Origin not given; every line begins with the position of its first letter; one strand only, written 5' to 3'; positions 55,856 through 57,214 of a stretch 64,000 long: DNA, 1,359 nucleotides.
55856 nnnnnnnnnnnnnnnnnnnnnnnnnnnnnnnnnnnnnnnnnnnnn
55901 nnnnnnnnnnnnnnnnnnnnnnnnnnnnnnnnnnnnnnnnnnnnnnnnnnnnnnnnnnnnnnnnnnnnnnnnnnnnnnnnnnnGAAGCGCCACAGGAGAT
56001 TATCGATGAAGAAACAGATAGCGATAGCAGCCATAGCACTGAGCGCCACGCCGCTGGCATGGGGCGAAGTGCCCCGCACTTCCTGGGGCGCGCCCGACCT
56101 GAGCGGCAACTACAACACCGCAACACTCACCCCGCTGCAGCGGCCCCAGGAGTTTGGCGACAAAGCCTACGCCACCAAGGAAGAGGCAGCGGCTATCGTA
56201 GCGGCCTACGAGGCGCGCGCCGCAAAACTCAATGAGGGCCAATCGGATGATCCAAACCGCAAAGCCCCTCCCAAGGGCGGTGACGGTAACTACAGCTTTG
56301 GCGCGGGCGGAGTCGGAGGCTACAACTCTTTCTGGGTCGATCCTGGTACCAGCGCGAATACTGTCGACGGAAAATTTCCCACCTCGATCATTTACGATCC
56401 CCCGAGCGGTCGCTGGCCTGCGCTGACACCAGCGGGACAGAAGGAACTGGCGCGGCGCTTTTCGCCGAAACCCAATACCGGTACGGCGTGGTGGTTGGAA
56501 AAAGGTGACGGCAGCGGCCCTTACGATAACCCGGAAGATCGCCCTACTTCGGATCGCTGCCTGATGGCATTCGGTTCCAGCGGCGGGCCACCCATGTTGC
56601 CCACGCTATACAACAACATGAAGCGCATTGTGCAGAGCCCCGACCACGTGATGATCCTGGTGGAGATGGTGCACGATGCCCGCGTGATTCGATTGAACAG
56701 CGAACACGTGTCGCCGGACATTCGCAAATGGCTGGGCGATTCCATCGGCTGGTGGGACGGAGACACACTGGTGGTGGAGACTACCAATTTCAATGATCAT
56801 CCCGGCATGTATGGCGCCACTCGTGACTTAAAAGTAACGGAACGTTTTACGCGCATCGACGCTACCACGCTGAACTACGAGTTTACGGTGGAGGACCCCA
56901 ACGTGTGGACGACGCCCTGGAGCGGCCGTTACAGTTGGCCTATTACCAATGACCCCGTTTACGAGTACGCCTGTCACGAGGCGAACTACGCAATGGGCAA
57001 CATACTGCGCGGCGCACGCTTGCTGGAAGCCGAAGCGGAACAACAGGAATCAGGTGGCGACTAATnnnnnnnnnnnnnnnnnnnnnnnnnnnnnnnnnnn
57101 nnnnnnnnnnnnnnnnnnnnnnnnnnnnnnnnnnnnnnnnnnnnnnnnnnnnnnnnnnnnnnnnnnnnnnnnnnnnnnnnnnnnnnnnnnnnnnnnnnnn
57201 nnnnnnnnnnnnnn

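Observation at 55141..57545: Second, diverged copy of the A-B-C triad next to a different PQQ enzyme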

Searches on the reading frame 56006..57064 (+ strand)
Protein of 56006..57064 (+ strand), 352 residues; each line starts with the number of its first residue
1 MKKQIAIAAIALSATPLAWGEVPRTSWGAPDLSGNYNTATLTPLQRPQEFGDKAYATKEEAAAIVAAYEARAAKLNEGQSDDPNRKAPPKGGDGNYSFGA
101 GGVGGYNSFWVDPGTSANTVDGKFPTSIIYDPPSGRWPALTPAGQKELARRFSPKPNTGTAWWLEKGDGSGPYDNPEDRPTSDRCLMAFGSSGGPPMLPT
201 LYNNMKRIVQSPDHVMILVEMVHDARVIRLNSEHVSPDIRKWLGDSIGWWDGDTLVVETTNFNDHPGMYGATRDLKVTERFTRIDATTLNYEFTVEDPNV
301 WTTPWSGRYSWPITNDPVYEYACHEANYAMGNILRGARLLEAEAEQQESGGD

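Call 4: search_protein_families(library=pfam, proteins=[window:56006-57064:+], max_evalue=0.01)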
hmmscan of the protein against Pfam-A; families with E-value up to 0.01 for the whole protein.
window:56006-57064:+ (352 aa): 0 families

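Call 5: search_protein_families(library=ncbifam, proteins=[window:56006-57064:+], max_evalue=0.01)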
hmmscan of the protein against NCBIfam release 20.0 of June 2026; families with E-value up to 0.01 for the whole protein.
window:56006-57064:+ (352 aa): 0 families

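Call 12: search_solved_structures(query=window:56006-57064:+, max_evalue=10)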
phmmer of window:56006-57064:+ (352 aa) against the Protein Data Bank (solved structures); distinct sequences matched with E-value up to 10: 0.

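Call 50: search_protein_families(library=pfam, proteins=[window:56006-57064:+], max_evalue=10)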
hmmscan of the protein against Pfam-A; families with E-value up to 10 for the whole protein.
window:56006-57064:+ (352 aa): 0 families

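Call 63: search_protein_representatives(alignment_id=A4)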
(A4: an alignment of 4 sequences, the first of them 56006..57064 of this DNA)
Query: 4 sequences, 326 profile positions. Proteins with E-value up to 0.001 (for the whole library): 21098; up to 1e-10: 10024; up to 1e-30: 1599. The best 150 are listed.
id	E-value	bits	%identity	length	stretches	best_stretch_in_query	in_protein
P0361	2.0e-125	434.6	-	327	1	11-326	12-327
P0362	1.3e-95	336.6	-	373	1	6-325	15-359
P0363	1.8e-90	319.7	-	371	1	2-324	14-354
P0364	4.7e-90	318.3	-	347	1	7-324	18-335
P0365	8.4e-90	317.5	-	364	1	14-324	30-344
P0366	9.0e-89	314.1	-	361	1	2-324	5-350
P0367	4.4e-88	311.8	-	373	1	19-325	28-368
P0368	1.1e-85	304.0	-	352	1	11-323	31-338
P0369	5.1e-85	301.8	-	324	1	9-324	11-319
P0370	4.9e-83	295.2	-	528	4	120-319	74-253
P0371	4.4e-81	288.8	-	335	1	8-324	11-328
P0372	1.0e-80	287.6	-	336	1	7-324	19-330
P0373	1.2e-80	287.4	-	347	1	1-323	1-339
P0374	6.0e-80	285.1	-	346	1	3-324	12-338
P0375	2.0e-77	276.8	-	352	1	7-325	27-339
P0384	1.2e-75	271.0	-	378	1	10-253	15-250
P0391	4.4e-73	262.5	-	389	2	149-324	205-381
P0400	2.4e-71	256.8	-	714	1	10-324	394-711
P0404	4.6e-71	255.9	-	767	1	16-324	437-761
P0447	2.6e-66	240.3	-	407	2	148-324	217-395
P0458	1.1e-65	238.2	-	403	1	23-324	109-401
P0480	5.4e-64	232.7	-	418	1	9-252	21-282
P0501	9.4e-63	228.6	-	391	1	14-324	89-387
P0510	3.5e-62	226.7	-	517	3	159-308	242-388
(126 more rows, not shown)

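Call 64: search_protein_families(library=pfam, proteins=[P0400, P0404, P0370, P0510, P0458, P0501, P0480, P0384, P0447, P0391], max_evalue=0.01)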
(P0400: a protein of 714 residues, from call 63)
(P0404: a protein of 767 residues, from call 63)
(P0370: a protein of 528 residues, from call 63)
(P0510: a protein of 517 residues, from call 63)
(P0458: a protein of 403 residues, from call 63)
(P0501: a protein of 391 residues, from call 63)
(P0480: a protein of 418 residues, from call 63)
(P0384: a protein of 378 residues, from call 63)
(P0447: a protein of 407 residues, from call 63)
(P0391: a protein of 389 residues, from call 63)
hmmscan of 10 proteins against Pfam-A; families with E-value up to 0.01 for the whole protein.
P0400 (714 aa): 2 families
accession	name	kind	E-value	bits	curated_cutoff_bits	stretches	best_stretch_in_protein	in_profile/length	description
PF13243.12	SQHop_cyclase_C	-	2.3e-10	40.5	26.1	2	327-398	188-258/319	Squalene-hopene cyclase C-terminal domain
PF13249.12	SQHop_cyclase_N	-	0.0077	15.9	26.2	0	328-367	28-66/291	Squalene-hopene cyclase N-terminal domain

P0404 (767 aa): 2 families
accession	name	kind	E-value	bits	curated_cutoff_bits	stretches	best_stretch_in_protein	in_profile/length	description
PF11288.14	DUF3089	-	7.2e-48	163.3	23.4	1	114-312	1-205/207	Protein of unknown function (DUF3089)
PF12697.13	Abhydrolase_6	-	0.001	20.2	26.3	1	178-297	43-135/217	Alpha/beta hydrolase family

P0370 (528 aa): 0 families

P0510 (517 aa): 0 families

P0458 (403 aa): 0 families

P0501 (391 aa): 0 families

P0480 (418 aa): 0 families

P0384 (378 aa): 0 families

P0447 (407 aa): 0 families

P0391 (389 aa): 0 families

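Call 65: search_dna_similar(query=window:56006-57064:+, collection=plasmids, mode=protein, max_rows=25)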
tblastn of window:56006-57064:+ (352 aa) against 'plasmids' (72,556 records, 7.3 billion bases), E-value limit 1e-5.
Records with a match: 2; places in all: 2; records where one place covers at least 80% of the query: 0.
Best place of each record, by identity: <60% 2.
By first word of the organism name: Novosphingobium 2.
By predicted mobility (MOB-suite, as given by PLSDB): non-mobilizable 2.
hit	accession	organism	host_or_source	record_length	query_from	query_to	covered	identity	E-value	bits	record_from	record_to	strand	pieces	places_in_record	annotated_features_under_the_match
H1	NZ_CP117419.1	Novosphingobium humi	Single cell,Soil from military shooting ...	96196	208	331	35%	31.5%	2e-6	57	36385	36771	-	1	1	hypothetical protein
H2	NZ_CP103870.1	Novosphingobium humi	pure culture,soil biofilm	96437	208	331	35%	30.8%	8e-6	55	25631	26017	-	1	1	hypothetical protein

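Call 66: get_annotated_region(hit=H1, flank=8000)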
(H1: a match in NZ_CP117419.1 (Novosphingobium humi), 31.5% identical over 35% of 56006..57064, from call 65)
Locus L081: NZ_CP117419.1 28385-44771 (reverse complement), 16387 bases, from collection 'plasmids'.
description: Novosphingobium humi strain KACC 19094 plasmid unnamed2, complete sequence
organism: Novosphingobium humi (NCBI taxid 2282397)
taxonomy: Bacteria; Pseudomonadota; Alphaproteobacteria; Sphingomonadales; Sphingomonadaceae; Novosphingobium; Novosphingobium humi
host: -; source: Single cell,Soil from military shooting range; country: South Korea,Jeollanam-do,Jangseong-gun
typing (MOB-suite, as given by PLSDB): non-mobilizable
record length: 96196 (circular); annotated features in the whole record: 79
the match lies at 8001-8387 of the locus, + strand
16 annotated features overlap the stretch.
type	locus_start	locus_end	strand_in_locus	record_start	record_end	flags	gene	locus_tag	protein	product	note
CDS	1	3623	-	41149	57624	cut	-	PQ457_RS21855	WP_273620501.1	Ig-like domain-containing protein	-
CDS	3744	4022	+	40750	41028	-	-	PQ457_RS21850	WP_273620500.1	hypothetical protein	-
CDS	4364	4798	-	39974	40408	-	-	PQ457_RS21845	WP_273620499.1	hypothetical protein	-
CDS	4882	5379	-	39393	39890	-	-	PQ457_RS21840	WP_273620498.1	DUF6644 family protein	-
CDS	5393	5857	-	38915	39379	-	-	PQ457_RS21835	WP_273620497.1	DUF6644 family protein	-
CDS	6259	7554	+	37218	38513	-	-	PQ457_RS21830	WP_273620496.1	hypothetical protein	-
CDS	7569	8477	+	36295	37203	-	-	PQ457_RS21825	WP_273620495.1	hypothetical protein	-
CDS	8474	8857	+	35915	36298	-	-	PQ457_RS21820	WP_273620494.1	DUF6152 family protein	-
CDS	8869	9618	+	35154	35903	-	-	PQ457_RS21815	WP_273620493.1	TetR/AcrR family transcriptional regulator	GO:0006355 - regulation of DNA-templated transcription [Evidence IEA]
CDS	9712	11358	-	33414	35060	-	-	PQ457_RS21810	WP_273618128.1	electron transfer flavoprotein-ubiquinone oxidoreductase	GO:0022900 - electron transport chain [Evidence IEA]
CDS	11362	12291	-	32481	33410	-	-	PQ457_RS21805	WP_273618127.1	FAD-binding protein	-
CDS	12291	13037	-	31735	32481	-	-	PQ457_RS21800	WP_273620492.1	electron transfer flavoprotein subunit beta/FixA family protein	-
CDS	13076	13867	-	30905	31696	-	-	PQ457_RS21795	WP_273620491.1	enoyl-CoA hydratase-related protein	-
CDS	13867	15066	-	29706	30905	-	bktB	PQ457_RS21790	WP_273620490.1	beta-ketothiolase BktB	-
CDS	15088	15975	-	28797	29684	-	mmsB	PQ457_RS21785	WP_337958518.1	3-hydroxyisobutyrate dehydrogenase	GO:0006574 - valine catabolic process [Evidence IEA]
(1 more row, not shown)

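Call 80: search_protein_families(library=pfam, proteins=[L081:4364-4798:-, L081:6259-7554:+], max_evalue=0.01)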
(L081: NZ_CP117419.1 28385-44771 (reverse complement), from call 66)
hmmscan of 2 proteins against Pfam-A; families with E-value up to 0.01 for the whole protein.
L081:4364-4798:- (144 aa): 0 families

L081:6259-7554:+ (431 aa): 1 family
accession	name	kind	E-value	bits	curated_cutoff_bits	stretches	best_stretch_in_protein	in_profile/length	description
PF01229.23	Glyco_hydro_39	-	1.6e-11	44.1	26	1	66-179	119-227/472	Glycosyl hydrolases family 39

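Call 91: search_protein_families(library=pfam, proteins=[L081:4364-4798:-], max_evalue=10)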
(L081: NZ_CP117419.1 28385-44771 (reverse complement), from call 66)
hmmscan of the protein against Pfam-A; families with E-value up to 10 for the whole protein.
L081:4364-4798:- (144 aa): 2 families
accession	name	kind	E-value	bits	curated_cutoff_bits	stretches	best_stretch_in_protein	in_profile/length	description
PF01322.25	Cytochrom_C_2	-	0.026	15.9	26.5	1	86-129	77-120/121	Cytochrome C'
PF06812.17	ImpA_N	-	0.048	14.2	26.9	1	91-141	60-110/119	ImpA, N-terminal, type VI secretion system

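Call 96: search_protein_families(library=ncbifam, proteins=[L081:7569-8477:+], max_evalue=0.1)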
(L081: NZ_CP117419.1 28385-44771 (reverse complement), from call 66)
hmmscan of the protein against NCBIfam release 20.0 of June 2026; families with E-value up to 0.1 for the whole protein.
L081:7569-8477:+ (302 aa): 0 families

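Call 100: search_solved_structures(query=A6, max_evalue=10, show_alignments=2)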
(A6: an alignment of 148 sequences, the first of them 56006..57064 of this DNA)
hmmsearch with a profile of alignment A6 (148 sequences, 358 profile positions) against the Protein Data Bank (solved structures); distinct sequences matched with E-value up to 10: 0.
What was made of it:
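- On Any solved or curated family, for A and B: No hits for A or B in calls 5, 12 and 100.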
